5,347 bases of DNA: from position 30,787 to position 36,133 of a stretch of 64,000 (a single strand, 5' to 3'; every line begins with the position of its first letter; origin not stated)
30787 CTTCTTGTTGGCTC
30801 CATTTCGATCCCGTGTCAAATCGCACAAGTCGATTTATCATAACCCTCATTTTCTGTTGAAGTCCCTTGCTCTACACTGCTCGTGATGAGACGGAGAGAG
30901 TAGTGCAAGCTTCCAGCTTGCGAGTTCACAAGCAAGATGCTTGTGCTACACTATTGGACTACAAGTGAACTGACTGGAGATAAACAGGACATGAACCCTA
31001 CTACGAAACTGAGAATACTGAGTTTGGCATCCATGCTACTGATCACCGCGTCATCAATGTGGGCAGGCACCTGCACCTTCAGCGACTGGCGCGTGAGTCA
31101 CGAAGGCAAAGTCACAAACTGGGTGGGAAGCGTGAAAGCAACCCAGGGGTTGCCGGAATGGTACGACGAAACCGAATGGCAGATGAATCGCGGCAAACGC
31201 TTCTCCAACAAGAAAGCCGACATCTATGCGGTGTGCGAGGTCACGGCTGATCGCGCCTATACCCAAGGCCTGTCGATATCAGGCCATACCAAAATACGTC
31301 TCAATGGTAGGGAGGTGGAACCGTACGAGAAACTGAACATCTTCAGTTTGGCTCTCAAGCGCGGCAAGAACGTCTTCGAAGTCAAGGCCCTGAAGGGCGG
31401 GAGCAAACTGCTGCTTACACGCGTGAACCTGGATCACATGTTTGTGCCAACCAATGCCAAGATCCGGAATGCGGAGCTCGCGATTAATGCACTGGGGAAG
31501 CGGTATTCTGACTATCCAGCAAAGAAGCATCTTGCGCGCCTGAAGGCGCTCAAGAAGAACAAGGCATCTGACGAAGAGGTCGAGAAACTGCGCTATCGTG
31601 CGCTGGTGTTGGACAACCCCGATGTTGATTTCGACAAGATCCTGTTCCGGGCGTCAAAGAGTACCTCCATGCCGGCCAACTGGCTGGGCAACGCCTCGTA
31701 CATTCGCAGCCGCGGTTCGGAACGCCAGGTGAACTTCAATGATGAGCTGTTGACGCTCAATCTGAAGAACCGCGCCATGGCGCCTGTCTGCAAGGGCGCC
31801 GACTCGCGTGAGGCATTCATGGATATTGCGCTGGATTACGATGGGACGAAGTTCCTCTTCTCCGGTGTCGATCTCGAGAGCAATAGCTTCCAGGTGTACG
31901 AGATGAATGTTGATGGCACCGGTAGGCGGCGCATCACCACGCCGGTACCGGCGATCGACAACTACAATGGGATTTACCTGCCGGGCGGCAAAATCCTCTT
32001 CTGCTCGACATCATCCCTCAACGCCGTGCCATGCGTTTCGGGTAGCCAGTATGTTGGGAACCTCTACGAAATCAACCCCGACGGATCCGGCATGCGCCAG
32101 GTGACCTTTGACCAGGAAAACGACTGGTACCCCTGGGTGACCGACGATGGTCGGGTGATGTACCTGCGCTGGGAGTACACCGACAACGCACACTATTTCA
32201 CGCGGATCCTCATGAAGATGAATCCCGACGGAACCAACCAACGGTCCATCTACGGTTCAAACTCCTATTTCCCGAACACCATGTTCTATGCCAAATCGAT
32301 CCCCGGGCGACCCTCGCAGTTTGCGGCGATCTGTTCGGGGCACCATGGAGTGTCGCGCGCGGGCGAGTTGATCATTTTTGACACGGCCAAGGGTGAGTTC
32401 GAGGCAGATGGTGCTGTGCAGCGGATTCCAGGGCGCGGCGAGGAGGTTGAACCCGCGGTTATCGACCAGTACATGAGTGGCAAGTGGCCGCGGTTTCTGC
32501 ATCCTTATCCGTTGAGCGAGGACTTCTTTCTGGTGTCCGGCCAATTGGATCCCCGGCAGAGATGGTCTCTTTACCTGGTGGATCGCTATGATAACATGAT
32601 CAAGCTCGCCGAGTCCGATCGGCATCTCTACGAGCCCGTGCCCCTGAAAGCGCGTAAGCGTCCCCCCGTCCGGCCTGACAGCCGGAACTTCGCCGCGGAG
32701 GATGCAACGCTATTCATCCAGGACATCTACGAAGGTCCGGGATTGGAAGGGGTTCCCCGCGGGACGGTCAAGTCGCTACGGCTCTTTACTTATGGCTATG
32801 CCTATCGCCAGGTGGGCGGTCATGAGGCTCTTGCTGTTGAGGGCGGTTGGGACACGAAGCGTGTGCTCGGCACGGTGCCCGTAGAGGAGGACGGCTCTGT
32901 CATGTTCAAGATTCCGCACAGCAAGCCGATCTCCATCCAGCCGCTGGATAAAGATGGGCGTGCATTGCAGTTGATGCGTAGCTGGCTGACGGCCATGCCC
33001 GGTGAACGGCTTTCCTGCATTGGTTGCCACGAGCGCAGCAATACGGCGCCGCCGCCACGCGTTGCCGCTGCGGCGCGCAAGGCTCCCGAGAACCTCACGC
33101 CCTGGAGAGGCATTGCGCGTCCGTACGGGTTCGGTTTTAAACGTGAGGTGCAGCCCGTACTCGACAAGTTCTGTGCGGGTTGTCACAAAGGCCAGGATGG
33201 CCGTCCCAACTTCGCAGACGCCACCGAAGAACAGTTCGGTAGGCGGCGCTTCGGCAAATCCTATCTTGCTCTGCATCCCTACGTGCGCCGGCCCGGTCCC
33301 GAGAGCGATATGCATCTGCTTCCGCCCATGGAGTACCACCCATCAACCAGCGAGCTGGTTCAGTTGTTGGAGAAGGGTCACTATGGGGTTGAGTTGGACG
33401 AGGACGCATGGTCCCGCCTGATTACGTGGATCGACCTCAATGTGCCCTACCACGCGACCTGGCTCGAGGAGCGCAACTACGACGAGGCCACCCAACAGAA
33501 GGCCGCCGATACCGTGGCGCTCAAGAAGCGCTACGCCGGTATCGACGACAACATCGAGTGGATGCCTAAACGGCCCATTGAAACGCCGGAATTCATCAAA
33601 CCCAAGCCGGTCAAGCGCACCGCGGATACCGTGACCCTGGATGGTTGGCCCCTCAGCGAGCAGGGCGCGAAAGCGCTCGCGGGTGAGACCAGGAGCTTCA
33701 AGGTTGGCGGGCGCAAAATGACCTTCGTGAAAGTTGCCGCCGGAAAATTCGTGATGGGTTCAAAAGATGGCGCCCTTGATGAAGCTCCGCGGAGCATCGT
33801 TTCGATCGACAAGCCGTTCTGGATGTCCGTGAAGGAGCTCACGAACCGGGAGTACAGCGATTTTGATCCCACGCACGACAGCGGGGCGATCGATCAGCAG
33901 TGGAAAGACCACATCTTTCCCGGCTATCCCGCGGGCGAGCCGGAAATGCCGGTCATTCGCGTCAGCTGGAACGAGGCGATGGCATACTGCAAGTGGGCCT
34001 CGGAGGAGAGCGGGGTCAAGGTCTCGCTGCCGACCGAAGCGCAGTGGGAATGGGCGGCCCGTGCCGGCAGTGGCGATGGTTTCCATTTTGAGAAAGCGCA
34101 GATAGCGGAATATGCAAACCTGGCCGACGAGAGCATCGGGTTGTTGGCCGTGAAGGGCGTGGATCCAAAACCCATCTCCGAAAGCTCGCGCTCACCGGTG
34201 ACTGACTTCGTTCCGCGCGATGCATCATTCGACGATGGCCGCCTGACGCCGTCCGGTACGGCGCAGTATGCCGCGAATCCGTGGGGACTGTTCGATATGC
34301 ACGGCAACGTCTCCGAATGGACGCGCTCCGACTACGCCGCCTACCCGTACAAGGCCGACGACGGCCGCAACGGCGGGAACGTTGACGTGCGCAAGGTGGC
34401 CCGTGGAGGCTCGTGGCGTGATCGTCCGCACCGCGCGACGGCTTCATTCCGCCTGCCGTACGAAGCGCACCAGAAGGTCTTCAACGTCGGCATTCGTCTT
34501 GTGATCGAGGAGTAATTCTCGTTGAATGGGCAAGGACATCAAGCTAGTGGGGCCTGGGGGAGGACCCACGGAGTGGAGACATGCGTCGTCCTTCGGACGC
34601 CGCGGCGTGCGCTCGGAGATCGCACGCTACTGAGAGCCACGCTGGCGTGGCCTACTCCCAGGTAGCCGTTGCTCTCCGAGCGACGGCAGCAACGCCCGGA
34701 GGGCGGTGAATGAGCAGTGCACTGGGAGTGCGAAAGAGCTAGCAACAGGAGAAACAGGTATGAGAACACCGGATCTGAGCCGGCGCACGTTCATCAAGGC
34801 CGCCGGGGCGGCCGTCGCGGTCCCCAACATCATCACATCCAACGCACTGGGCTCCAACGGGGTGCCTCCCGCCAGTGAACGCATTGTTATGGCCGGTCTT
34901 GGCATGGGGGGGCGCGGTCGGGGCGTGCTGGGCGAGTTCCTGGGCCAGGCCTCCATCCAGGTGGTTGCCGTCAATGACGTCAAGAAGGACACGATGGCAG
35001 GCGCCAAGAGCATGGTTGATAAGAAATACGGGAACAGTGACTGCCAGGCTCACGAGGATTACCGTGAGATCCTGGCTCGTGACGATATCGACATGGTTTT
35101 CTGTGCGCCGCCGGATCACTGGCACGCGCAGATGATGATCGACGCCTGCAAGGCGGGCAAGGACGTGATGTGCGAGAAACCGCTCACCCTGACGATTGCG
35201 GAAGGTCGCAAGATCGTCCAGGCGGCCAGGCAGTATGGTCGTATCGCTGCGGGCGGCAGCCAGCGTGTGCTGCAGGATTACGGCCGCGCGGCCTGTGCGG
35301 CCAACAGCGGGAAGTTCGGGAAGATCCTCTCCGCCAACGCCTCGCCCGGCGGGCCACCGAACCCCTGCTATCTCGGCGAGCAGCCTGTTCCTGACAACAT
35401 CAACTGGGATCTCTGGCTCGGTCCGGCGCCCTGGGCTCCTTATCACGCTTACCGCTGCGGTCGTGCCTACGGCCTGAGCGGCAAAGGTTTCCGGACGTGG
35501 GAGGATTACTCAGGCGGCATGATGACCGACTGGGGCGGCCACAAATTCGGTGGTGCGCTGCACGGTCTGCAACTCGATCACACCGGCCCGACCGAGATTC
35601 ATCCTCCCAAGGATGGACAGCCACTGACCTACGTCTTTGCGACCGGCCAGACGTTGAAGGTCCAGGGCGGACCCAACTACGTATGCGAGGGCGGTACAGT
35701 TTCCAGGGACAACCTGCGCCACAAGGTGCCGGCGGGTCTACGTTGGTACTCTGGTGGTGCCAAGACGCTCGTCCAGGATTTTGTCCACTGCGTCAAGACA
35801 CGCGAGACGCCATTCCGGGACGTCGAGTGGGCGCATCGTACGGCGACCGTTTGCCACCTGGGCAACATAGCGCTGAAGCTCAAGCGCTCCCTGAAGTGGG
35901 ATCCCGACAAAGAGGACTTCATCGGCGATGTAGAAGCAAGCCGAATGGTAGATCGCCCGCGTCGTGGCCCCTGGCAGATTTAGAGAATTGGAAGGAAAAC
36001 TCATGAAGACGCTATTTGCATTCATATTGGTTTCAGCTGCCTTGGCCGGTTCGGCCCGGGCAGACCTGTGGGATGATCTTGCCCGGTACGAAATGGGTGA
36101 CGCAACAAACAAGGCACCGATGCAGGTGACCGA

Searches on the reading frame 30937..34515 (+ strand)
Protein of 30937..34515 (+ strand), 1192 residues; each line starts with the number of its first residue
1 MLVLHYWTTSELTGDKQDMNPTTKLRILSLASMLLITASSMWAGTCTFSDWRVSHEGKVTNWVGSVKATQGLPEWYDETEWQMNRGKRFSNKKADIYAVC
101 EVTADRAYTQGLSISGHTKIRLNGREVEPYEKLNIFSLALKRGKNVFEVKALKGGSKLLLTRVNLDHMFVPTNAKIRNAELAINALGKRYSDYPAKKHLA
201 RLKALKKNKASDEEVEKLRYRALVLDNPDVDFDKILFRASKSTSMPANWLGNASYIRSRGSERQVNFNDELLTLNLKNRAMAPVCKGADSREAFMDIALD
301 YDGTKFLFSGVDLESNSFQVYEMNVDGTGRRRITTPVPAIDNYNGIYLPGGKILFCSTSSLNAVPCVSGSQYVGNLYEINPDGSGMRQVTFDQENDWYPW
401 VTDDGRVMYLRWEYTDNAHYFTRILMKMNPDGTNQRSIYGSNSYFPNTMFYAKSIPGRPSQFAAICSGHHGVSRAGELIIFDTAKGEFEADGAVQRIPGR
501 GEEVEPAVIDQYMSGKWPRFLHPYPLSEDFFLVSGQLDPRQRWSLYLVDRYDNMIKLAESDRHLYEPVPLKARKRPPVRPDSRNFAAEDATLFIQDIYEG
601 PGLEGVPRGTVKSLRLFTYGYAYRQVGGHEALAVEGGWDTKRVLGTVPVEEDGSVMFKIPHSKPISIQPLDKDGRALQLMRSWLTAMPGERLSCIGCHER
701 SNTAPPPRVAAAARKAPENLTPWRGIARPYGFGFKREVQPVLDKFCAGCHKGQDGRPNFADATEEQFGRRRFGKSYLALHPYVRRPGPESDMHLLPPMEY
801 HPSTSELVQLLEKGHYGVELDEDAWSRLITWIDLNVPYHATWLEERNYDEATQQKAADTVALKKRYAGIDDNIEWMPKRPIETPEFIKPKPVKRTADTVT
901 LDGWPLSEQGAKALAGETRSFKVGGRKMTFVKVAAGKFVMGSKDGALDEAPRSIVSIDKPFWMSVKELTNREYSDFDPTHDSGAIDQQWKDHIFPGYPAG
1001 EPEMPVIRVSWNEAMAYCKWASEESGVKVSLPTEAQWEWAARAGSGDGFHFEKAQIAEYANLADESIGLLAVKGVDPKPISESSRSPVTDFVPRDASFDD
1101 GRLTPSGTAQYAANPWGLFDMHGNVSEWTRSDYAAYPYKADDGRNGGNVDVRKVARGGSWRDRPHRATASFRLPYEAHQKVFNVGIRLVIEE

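Call 6: search_protein_families(library=pfam, proteins=[window:30937-34515:+], max_evalue=0.001)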
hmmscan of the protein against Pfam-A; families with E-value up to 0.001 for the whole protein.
window:30937-34515:+ (1192 aa): 2 families
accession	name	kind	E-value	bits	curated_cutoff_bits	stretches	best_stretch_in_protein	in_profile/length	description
PF03781.23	FGE-sulfatase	-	2.4e-41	142.5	23.3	1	929-1189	4-254/255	Sulfatase-modifying factor enzyme 1-like domain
PF18582.6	HZS_alpha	-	3.6e-31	108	26.6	1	609-699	1-98/98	Hydrazine synthase alpha subunit middle domain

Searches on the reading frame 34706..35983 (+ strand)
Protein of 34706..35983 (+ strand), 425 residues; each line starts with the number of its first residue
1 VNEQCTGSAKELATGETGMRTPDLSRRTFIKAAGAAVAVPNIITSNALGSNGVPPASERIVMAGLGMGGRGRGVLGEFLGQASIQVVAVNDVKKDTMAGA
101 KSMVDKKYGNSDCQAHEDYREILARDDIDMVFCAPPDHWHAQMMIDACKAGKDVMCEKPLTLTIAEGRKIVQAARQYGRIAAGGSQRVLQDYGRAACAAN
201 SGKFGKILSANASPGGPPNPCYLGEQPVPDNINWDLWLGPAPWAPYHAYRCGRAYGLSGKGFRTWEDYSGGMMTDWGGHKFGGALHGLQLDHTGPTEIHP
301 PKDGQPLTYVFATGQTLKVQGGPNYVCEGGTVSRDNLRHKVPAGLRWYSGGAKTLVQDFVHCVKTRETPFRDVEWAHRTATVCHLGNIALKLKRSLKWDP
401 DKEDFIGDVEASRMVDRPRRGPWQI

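Call 64: search_protein_families(library=pfam, proteins=[window:34706-35983:+], max_evalue=0.00001)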
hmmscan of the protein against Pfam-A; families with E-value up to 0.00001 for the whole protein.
window:34706-35983:+ (425 aa): 2 families
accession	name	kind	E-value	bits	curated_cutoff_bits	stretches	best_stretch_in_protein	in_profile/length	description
PF19051.5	GFO_IDH_MocA_C2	-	7.4e-26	91.6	23.3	1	223-425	43-254/254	Oxidoreductase family, C-terminal alpha/beta domain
PF01408.29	GFO_IDH_MocA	-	4.3e-16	60.1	24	1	59-180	2-115/120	Oxidoreductase family, NAD-binding Rossmann fold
